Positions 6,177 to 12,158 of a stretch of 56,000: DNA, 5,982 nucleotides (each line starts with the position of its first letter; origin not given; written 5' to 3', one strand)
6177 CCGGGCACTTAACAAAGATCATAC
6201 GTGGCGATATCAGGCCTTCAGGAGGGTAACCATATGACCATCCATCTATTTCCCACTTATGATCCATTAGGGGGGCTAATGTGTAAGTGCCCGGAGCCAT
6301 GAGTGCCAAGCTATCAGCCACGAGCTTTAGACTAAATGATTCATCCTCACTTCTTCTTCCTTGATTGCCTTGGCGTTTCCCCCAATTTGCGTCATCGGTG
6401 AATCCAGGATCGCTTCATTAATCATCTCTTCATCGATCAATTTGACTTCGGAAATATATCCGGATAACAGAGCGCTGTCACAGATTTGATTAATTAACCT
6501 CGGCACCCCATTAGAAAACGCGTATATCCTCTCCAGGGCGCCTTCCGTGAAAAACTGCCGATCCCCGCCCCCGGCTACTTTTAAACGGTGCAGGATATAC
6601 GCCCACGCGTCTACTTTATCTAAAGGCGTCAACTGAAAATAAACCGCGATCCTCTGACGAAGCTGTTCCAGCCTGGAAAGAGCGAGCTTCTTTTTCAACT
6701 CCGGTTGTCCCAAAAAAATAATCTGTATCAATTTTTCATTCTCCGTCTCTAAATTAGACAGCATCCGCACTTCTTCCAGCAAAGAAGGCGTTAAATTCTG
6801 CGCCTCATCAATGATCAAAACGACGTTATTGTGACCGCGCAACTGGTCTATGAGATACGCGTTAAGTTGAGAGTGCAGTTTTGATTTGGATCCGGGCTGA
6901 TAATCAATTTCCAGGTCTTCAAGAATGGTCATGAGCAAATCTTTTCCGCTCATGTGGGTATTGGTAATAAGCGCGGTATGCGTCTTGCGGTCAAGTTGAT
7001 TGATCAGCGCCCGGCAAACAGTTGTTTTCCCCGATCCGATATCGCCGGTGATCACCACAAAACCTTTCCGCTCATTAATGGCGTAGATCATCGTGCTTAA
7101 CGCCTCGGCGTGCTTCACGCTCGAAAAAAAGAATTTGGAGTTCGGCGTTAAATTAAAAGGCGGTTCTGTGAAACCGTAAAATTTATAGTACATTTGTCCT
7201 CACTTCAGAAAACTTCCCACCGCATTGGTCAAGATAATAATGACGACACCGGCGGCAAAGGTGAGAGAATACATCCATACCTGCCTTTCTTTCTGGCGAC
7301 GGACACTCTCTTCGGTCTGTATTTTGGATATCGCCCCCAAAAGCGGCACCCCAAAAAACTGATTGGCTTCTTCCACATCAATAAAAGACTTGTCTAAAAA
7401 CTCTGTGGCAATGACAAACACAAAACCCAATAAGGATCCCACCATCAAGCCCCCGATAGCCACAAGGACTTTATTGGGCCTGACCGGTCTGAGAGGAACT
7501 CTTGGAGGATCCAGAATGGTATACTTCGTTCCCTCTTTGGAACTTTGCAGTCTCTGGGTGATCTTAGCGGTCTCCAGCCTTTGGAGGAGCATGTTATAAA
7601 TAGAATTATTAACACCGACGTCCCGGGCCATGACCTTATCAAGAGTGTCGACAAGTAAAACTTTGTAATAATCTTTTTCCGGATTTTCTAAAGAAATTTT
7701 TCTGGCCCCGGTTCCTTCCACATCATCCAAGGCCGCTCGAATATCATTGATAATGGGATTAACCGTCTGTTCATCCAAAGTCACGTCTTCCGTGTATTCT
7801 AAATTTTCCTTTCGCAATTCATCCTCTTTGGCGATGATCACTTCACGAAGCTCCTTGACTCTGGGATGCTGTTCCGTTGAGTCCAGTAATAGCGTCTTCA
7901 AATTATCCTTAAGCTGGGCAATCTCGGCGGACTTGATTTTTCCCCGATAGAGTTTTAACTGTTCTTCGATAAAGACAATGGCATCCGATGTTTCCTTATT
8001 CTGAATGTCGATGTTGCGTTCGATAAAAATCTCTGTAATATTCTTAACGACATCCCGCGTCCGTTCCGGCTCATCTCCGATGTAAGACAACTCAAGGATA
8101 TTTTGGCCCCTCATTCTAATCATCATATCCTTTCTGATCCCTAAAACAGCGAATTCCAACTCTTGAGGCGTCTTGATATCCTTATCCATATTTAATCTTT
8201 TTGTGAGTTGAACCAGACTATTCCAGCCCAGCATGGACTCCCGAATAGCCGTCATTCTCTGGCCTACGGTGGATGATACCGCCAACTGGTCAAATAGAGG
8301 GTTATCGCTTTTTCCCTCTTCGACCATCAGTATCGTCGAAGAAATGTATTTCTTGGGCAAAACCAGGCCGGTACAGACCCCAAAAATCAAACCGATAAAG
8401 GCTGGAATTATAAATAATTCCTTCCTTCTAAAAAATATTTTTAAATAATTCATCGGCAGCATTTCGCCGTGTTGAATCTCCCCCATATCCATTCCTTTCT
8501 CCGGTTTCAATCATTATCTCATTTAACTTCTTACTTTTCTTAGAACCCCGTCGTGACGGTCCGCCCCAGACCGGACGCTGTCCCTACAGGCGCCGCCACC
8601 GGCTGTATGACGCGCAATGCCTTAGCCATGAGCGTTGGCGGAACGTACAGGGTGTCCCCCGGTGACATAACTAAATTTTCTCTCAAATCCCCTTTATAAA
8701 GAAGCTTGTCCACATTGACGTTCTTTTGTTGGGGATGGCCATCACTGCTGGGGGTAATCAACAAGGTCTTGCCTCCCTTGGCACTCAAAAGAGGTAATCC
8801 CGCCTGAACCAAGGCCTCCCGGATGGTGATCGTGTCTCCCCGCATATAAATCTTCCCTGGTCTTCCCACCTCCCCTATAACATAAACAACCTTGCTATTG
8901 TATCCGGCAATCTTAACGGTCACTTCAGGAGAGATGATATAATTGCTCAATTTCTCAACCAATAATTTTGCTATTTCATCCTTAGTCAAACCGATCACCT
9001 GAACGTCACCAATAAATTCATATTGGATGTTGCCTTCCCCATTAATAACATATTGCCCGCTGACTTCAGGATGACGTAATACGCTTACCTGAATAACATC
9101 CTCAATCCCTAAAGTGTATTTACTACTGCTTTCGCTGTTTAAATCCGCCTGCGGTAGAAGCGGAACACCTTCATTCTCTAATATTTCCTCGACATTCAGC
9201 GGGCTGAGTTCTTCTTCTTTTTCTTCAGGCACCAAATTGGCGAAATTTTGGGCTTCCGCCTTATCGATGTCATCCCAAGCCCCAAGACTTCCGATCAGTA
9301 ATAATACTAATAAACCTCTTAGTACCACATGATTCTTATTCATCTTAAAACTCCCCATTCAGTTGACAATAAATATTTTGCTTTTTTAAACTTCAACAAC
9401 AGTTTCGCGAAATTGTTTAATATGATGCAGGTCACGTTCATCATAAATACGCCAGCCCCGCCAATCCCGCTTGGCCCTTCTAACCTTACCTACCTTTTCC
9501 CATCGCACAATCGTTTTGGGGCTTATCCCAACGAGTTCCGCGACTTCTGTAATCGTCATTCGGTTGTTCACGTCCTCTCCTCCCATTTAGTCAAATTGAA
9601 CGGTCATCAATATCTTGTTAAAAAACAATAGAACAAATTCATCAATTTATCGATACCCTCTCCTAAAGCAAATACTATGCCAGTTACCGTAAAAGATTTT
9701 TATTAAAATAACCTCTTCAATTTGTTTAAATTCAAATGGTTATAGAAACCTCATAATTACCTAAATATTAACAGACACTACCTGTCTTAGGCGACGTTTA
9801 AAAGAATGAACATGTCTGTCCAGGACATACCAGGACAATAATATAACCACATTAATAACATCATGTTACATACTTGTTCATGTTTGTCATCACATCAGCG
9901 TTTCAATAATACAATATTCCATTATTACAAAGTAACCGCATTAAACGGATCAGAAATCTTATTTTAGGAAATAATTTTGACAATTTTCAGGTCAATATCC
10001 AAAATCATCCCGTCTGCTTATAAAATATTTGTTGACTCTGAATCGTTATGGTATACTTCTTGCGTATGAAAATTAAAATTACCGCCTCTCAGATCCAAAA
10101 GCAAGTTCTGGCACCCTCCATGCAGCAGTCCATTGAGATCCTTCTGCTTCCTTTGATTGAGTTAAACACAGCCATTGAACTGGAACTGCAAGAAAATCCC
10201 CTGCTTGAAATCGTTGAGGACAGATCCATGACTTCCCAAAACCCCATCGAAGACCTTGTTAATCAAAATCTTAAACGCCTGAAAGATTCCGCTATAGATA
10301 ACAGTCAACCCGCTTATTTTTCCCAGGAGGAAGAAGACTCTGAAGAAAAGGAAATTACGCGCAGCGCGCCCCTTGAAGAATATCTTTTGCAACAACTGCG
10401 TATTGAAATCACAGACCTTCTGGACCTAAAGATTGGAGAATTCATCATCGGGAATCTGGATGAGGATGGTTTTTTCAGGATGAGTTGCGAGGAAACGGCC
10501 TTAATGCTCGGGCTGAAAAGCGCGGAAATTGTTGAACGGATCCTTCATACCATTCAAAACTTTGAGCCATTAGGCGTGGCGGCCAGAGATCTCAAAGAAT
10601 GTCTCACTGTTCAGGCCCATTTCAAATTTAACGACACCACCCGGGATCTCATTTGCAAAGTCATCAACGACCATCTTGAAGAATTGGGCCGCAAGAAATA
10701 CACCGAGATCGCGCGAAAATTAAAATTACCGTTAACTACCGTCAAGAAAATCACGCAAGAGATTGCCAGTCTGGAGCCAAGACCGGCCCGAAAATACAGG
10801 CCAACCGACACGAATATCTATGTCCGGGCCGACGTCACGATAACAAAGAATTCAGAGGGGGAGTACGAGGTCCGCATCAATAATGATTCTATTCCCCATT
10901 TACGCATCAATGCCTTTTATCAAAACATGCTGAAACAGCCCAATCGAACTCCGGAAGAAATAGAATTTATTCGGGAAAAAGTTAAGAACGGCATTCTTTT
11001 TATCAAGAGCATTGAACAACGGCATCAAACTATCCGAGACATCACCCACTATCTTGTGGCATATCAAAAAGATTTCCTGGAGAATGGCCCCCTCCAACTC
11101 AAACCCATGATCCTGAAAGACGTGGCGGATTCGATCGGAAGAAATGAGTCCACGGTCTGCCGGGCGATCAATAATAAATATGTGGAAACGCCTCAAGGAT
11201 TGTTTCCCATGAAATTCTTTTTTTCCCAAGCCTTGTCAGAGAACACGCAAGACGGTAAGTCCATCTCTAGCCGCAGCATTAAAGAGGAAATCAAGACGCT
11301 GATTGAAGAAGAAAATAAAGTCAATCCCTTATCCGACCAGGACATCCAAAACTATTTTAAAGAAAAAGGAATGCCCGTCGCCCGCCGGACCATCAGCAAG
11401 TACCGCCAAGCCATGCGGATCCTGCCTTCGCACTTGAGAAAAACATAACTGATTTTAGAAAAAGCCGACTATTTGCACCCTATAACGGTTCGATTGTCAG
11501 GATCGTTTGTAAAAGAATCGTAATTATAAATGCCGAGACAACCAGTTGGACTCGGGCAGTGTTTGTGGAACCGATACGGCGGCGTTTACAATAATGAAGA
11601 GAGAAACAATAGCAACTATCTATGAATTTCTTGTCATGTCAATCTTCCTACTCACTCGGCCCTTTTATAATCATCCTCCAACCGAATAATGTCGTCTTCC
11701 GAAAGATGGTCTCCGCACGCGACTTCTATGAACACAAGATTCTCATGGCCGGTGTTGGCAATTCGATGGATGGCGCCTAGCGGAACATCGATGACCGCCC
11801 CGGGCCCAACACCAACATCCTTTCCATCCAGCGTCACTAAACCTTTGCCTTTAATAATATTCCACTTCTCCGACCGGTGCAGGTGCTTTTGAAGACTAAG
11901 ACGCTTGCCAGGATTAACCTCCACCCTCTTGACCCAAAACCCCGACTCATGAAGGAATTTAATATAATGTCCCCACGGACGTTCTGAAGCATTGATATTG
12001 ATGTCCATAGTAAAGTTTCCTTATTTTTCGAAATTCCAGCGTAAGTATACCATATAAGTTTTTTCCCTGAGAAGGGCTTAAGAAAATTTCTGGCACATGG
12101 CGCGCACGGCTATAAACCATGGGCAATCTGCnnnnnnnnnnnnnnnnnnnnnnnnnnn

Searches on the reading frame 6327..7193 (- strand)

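Call 53: search_protein_families(library=pfam, proteins=[window:6327-7193:-], max_evalue=0.00001)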
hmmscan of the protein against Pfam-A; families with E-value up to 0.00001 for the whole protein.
window:6327-7193:- (288 aa): 4 families
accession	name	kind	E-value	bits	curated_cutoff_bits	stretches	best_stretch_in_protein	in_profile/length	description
PF13401.12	AAA_22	-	1.8e-29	103.1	27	1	41-170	3-130/130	AAA domain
PF13191.12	AAA_16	-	9.1e-10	39.7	32.6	1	31-151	11-161/167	AAA ATPase domain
PF01637.24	ATPase_2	-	2.8e-07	31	33.2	1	40-236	17-224/225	ATPase domain predominantly from Archaea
PF09848.15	SLFN-g3_helicase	-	1.8e-06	27.9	24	1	45-142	3-94/354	Schlafen group 3, DNA/RNA helicase domain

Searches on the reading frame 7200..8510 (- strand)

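Call 17: search_protein_families(library=pfam, proteins=[window:7200-8510:-], max_evalue=0.001)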
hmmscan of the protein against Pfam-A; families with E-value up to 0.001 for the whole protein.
window:7200-8510:- (436 aa): 2 families
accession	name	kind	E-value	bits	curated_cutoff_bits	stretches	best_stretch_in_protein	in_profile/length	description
PF13807.11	GNVR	-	5.5e-12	45.9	27.7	1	294-368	9-79/82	G-rich domain on putative tyrosine kinase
PF02706.20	Wzz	-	6.5e-05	23.6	25.5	1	22-78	8-64/91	Chain length determinant protein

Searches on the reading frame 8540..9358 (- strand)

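Call 17: search_protein_families(library=pfam, proteins=[window:8540-9358:-], max_evalue=0.001)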
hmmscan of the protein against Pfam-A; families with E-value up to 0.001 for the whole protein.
window:8540-9358:- (272 aa): 2 families
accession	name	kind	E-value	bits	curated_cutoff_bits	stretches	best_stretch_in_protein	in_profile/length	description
PF02563.21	Poly_export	-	1.3e-20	73.7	28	1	76-150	2-76/77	Polysaccharide biosynthesis/export protein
PF22461.2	SLBB_2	-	4.7e-07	30.3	27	1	156-239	1-79/79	SLBB domain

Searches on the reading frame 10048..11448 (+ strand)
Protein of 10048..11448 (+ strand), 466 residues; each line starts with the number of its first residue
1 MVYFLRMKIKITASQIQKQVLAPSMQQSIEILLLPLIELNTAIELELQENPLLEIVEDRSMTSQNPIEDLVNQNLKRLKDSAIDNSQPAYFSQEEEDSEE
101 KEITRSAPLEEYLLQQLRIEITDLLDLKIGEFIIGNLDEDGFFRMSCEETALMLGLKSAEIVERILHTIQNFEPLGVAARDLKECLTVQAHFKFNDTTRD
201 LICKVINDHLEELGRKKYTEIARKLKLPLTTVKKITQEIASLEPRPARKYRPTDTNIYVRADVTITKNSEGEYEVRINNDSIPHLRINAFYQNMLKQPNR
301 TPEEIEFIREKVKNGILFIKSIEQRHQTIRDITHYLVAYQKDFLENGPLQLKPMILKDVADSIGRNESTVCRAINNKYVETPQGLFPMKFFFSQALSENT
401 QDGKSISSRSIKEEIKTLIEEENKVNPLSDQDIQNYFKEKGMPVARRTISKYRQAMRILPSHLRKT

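Call 17: search_protein_families(library=pfam, proteins=[window:10048-11448:+], max_evalue=0.001)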
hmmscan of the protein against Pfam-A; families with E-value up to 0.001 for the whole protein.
window:10048-11448:+ (466 aa): 3 families
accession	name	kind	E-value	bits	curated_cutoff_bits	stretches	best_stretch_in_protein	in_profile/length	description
PF04552.19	Sigma54_DBD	-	4.5e-52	176.5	22.8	1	307-465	3-159/160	Sigma-54, DNA binding domain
PF04963.19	Sigma54_CBD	-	1.4e-51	175.3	22.9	1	100-291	3-185/185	Sigma-54 factor, core binding domain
PF00309.25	Sigma54_AID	-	9.5e-11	41.8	23.8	1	12-55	3-46/46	Sigma-54 factor, Activator interacting domain (AID)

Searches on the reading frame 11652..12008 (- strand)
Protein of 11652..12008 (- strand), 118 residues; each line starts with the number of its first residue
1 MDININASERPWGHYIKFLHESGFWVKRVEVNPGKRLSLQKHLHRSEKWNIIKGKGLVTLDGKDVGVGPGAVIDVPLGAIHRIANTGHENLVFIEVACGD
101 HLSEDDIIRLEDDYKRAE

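Call 17: search_protein_families(library=pfam, proteins=[window:11652-12008:-], max_evalue=0.001)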
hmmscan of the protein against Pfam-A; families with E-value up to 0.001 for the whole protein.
window:11652-12008:- (118 aa): 2 families
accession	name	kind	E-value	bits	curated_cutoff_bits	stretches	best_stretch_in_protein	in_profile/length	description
PF01050.24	MannoseP_isomer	-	3.1e-29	102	23.6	1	9-112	13-116/116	Mannose-6-phosphate isomerase C-terminal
PF07883.17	Cupin_2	-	3.4e-10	39.9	27.2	1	28-96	2-69/70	Cupin domain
